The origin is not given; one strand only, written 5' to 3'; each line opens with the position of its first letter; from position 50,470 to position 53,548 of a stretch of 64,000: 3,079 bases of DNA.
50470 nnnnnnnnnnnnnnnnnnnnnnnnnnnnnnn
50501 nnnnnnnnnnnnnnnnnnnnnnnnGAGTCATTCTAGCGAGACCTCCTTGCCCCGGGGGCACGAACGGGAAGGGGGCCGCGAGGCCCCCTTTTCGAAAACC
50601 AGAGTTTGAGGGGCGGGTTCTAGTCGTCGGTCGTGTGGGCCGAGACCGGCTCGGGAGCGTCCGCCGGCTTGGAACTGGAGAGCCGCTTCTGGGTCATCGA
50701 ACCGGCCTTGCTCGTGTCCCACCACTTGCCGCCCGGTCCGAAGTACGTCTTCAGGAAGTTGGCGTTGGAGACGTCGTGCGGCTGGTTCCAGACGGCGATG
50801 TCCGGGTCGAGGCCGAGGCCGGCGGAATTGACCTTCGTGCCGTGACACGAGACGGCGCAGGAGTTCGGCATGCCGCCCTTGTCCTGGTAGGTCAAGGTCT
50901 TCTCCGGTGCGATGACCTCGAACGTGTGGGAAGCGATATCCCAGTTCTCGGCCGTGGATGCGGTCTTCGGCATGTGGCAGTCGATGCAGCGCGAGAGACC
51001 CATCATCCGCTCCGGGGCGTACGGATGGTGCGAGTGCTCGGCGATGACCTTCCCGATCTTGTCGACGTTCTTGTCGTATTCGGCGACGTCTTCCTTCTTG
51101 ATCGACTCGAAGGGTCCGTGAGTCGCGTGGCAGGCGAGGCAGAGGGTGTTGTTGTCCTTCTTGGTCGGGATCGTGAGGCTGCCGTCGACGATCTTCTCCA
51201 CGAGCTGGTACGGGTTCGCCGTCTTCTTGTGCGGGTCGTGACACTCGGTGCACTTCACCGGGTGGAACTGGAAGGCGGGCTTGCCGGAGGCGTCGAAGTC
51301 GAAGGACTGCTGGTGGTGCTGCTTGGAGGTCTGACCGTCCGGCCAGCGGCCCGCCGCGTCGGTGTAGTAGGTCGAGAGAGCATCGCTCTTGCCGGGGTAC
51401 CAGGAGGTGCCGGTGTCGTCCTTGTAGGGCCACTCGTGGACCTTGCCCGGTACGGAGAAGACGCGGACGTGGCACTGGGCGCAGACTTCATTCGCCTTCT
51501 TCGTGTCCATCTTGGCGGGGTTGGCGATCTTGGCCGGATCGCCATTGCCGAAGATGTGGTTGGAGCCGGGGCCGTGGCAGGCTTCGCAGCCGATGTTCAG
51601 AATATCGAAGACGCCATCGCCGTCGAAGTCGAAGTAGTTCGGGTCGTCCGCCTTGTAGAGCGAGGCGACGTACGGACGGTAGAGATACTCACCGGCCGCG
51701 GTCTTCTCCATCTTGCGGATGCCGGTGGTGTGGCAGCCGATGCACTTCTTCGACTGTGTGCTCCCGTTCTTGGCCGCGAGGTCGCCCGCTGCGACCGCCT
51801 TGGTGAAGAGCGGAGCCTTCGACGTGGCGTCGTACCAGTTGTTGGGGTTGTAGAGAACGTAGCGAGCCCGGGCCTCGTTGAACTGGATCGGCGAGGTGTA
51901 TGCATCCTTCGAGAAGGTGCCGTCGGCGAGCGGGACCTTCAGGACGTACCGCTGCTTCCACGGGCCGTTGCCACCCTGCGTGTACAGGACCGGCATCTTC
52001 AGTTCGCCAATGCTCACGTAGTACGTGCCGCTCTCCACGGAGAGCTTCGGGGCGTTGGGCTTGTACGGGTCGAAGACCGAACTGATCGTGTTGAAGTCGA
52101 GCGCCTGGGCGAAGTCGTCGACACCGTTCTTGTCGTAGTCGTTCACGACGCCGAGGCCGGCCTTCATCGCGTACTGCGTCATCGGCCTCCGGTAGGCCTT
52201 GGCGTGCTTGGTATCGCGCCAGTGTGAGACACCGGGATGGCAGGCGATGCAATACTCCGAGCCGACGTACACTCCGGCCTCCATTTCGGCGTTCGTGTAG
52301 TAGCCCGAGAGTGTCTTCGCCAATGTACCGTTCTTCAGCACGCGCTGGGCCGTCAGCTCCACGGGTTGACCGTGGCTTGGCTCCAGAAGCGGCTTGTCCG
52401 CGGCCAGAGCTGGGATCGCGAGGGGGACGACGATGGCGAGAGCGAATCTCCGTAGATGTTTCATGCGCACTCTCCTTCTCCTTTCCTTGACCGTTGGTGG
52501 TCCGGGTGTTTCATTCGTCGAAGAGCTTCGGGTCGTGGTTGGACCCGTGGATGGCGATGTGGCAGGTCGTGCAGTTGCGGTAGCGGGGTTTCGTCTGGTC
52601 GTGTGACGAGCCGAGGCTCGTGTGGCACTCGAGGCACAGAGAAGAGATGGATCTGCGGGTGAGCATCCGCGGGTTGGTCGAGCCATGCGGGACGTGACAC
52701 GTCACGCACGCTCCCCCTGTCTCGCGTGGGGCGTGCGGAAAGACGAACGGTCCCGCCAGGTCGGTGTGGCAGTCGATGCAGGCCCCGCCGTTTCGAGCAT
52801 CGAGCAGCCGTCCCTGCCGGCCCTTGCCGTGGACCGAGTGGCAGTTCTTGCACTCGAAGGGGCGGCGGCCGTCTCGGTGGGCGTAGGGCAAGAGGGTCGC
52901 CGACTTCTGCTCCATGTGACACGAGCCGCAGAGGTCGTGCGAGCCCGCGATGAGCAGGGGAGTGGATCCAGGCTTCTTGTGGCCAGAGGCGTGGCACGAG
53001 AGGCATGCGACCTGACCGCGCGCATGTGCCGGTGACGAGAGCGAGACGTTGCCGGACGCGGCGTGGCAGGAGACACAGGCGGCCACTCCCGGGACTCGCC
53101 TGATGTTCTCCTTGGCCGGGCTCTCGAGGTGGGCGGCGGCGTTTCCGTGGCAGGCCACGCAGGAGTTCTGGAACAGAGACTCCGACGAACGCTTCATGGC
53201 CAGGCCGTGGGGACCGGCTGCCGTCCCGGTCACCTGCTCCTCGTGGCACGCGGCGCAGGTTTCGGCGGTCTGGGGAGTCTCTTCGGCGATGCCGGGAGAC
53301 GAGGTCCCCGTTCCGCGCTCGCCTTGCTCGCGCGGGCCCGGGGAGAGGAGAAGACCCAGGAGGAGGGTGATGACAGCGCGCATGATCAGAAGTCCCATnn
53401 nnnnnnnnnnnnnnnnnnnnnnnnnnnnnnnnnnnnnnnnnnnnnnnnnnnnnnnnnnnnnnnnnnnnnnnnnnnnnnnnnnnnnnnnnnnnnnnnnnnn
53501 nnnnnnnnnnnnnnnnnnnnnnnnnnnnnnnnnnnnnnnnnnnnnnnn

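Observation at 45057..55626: ~10.5 kb segment bounded by an imperfect 115-bp direct repeat that duplicates the nuoN 3' end and terminator: likely integrated island carrying a porin-cytochrome module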

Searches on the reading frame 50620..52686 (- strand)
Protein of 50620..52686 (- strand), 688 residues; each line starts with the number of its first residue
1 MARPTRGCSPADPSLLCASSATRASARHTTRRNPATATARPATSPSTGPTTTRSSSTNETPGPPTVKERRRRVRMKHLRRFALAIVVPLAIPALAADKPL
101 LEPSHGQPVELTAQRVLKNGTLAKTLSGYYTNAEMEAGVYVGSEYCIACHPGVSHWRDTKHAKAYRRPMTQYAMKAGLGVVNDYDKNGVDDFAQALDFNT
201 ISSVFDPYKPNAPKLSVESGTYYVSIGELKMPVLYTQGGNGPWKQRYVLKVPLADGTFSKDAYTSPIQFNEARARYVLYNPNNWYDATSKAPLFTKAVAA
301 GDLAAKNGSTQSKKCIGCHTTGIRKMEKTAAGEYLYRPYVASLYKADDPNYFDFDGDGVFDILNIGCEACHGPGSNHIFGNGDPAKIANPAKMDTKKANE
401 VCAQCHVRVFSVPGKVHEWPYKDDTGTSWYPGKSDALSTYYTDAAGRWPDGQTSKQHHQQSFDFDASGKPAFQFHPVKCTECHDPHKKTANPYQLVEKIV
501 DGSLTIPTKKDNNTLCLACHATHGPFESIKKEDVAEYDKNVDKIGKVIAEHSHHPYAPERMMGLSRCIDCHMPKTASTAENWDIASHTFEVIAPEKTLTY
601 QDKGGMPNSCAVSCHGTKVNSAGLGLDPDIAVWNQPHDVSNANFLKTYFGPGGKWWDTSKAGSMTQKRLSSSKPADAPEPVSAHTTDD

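Call 4: search_protein_families(library=pfam, proteins=[window:50620-52686:-], max_evalue=0.01)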
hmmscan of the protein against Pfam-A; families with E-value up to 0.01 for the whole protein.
window:50620-52686:- (688 aa): 4 families
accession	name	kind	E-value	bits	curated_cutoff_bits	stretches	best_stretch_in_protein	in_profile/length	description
PF09699.15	Paired_CXXCH_1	-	1.7e-10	40.9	20.6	2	478-522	8-38/41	Doubled CXXCH motif (Paired_CXXCH_1)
PF14522.11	Cytochrome_C7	-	3.9e-08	33.4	24.8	0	363-407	12-49/67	Cytochrome c7 and related cytochrome c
PF02335.20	Cytochrom_C552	-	5e-08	32.8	24.1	1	306-535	81-295/438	Cytochrome c552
PF13435.11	Cytochrome_C554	-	5.8e-08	34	20.8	0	302-329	38-65/84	Cytochrome c554 and c-prime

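Call 51: search_protein_families(library=ncbifam, proteins=[window:50620-52464:-], max_evalue=0.01)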
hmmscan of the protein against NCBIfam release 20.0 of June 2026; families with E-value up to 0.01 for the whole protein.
window:50620-52464:- (614 aa): 5 families
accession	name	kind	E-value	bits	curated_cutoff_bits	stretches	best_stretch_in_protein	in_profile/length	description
NF041028.1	decahem_GSU2203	exception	4.4e-15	55.7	325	1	290-452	67-214/317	GSU2203 family decaheme c-type cytochrome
NF041198.1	UshA_like_PCGU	equivalog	2.9e-14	52.5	275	2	237-332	441-508/519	UshA-like (seleno)protein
TIGR03508.1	decahem_SO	subfamily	6.1e-11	42.3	192.2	1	290-546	34-257/258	DmsE family decaheme c-type cytochrome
TIGR01905.1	paired_CXXCH_1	subfamily_domain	1.5e-05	24.8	25.2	0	404-424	8-27/41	doubled CXXCH domain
NF043010.1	Cyt554_Nsmonas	equivalog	0.0021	17.5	400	0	57-110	19-77/238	cytochrome c-550 CycA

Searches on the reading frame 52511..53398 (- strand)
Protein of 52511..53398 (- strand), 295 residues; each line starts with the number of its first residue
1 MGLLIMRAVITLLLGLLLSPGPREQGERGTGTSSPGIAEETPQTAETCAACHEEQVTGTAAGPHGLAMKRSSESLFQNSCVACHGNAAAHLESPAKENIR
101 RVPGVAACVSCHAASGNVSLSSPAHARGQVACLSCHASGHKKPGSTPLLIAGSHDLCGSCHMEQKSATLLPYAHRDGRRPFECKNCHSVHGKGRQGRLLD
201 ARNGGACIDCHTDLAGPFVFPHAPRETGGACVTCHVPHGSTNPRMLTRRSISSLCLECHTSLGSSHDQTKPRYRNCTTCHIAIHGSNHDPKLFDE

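Call 4: search_protein_families(library=pfam, proteins=[window:52511-53398:-], max_evalue=0.01)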
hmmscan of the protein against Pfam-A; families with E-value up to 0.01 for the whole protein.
window:52511-53398:- (295 aa): 5 families
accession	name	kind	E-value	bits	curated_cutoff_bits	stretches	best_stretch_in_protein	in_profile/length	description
PF09699.15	Paired_CXXCH_1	-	7.1e-26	90.1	20.6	2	222-261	1-38/41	Doubled CXXCH motif (Paired_CXXCH_1)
PF14522.11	Cytochrome_C7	-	4.1e-14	52.6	24.8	4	44-112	12-66/67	Cytochrome c7 and related cytochrome c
PF14537.11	Cytochrom_c3_2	-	3.4e-10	40.7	25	1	125-211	2-78/79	Cytochrome c3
PF22678.1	Cytochrom_c_NrfB-like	-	0.00096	20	27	0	205-258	34-89/89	Cytochrome c-type protein NrfB-like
PF18509.6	MCR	-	0.0019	18.1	30.4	1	174-192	11-29/30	Magnetochrome domain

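Call 51: search_protein_families(library=ncbifam, proteins=[window:52511-53398:-], max_evalue=0.01)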
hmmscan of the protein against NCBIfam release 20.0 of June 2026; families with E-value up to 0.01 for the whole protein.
window:52511-53398:- (295 aa): 10 families
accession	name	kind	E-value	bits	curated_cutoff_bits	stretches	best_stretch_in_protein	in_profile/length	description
TIGR03508.1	decahem_SO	subfamily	4.1e-47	160.8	192.2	1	45-289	2-257/258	DmsE family decaheme c-type cytochrome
NF041028.1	decahem_GSU2203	exception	3.7e-38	131.5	325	1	32-261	23-254/317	GSU2203 family decaheme c-type cytochrome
TIGR01905.1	paired_CXXCH_1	subfamily_domain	1.3e-18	66.6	25.2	2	222-262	1-39/41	doubled CXXCH domain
TIGR03153.1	cytochr_NrfH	equivalog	5.1e-10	39.6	134.2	1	63-113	88-134/138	cytochrome c nitrite reductase small subunit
TIGR03146.1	cyt_nit_nrfB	equivalog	1.4e-06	28.6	166.6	1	78-214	12-144/145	cytochrome c nitrite reductase pentaheme subunit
NF045713.1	CxxCH_16_HmcA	equivalog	2e-06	26.7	400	1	42-142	171-258/541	sulfate respiration complex hexadecaheme cytochrome HmcA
NF041198.1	UshA_like_PCGU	equivalog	3e-05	22.8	275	1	38-114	435-510/519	UshA-like (seleno)protein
NF040967.1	cytc_ExtN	equivalog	0.002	17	200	1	181-281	39-138/415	selenite/tellurite reduction operon c-type cytochrome ExtN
NF040968.1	FeS_ExtO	equivalog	0.0027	16.6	200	0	182-281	40-138/416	selenite/tellurite reduction operon b-type cytochrome iron-sulfur cluster-binding subunit ExtO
NF043010.1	Cyt554_Nsmonas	equivalog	0.0029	17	400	1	37-141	23-120/238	cytochrome c-550 CycA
